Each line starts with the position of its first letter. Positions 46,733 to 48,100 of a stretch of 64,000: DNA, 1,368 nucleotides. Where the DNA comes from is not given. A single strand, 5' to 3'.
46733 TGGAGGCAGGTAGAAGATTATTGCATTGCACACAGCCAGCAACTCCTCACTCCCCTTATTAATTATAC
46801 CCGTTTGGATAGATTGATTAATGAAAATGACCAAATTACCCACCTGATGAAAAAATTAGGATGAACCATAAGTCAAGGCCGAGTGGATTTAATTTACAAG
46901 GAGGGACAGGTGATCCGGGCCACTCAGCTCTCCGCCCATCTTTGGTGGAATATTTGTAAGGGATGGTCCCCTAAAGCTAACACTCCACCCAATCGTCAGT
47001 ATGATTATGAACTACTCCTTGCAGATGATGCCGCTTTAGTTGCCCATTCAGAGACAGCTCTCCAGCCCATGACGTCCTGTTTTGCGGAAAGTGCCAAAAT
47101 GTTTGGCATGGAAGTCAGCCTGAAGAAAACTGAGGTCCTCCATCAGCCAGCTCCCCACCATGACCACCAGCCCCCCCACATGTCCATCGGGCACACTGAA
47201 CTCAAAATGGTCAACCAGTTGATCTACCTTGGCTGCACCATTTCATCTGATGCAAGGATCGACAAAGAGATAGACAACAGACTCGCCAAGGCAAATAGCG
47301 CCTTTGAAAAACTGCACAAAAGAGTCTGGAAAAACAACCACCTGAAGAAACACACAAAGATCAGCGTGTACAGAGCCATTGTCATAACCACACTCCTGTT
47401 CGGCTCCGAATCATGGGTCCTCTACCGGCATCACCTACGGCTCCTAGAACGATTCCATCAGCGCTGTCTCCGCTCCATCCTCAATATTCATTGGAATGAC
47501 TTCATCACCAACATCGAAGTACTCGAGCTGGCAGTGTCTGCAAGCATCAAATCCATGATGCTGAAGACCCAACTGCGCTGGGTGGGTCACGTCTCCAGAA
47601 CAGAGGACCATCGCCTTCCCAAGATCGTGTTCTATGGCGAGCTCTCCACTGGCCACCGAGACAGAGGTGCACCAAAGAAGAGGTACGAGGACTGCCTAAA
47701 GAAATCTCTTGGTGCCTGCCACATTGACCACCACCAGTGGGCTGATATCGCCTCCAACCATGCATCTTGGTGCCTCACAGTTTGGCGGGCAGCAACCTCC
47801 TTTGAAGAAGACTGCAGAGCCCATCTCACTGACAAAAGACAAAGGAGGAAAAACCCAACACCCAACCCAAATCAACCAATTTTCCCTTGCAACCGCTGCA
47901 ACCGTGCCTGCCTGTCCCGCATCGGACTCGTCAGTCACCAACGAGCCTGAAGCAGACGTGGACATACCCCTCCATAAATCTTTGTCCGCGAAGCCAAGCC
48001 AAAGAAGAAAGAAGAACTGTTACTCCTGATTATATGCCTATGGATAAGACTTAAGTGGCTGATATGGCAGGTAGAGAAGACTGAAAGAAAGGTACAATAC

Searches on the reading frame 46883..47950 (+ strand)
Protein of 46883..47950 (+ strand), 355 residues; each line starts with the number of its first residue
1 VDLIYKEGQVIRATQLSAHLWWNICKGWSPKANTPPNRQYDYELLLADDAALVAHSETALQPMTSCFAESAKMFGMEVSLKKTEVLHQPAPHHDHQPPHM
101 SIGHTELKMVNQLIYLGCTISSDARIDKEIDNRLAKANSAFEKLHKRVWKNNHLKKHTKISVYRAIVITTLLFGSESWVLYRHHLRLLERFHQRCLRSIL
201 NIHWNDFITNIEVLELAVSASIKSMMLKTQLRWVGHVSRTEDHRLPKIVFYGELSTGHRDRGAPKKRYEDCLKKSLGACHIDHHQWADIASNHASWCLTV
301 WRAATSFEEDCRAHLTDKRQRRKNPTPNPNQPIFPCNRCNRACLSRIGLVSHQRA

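Call 29: search_protein_families(library=pfam, proteins=[window:46883-47950:+], max_evalue=10)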
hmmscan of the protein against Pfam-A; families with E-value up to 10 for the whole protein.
window:46883-47950:+ (355 aa): 2 families
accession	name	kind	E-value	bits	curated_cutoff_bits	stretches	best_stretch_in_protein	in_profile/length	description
PF00078.32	RVT_1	-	0.0031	17.7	29.6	1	45-119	151-204/205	Reverse transcriptase (RNA-dependent DNA polymerase)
PF00010.31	HLH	-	0.12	12.6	20.7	1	132-162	11-41/53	Helix-loop-helix DNA-binding domain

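Call 30: find_homologous_proteins(query=window:46883-47950:+, max_evalue=0.00001)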
Query window:46883-47950:+ (355 aa): 440 proteins with E <= 0.00001 among 1991 candidates; the best 120 are listed.
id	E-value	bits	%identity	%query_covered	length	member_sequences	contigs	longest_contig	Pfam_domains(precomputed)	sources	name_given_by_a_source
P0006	3.6e-180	617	84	92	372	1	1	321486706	-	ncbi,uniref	ncbi:uncharacterized protein [Narcine bancroftii]|uniref:uncharacterized protein n=1 Tax=Narcine ban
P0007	1.1e-175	602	82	92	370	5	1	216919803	PF00078.33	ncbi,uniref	ncbi:uncharacterized protein [Narcine bancroftii]|uniref:uncharacterized protein n=1 Tax=Narcine ban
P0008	1.5e-167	575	86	83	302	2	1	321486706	-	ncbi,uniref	ncbi:uncharacterized protein [Narcine bancroftii]|uniref:uncharacterized protein n=1 Tax=Narcine ban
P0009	2.7e-160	551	83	82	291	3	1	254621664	-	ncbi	ncbi:uncharacterized protein [Narcine bancroftii]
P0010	4.8e-147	508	67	91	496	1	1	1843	PF00078.33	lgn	-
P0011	1.7e-144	499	85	73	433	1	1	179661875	-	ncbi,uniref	ncbi:uncharacterized protein [Narcine bancroftii]|uniref:uncharacterized protein n=1 Tax=Narcine ban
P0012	5.4e-144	498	69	88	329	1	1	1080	PF00078.33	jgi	-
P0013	1.6e-143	496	80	79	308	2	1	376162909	-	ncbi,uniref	ncbi:uncharacterized protein [Narcine bancroftii]|uniref:uncharacterized protein isoform X2 n=1 Tax=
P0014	2.0e-140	486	66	92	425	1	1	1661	PF00078.33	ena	-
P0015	1.2e-138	480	66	91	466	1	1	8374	PF00078.33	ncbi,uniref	ncbi:uncharacterized protein LOC134789139 [Penaeus indicus]|uniref:uncharacterized protein LOC134789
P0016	7.9e-137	474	65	92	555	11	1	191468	PF00078.33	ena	-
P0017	9.1e-137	474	65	92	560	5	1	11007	PF00078.33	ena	-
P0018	3.3e-136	472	65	92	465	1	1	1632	PF00078.33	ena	-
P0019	7.9e-136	471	63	92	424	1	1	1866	PF00078.33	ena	-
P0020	2.3e-135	469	68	83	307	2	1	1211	-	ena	-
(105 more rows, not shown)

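Call 44: find_encoding_contigs(protein=P0007, flank=10000, max_places=10)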
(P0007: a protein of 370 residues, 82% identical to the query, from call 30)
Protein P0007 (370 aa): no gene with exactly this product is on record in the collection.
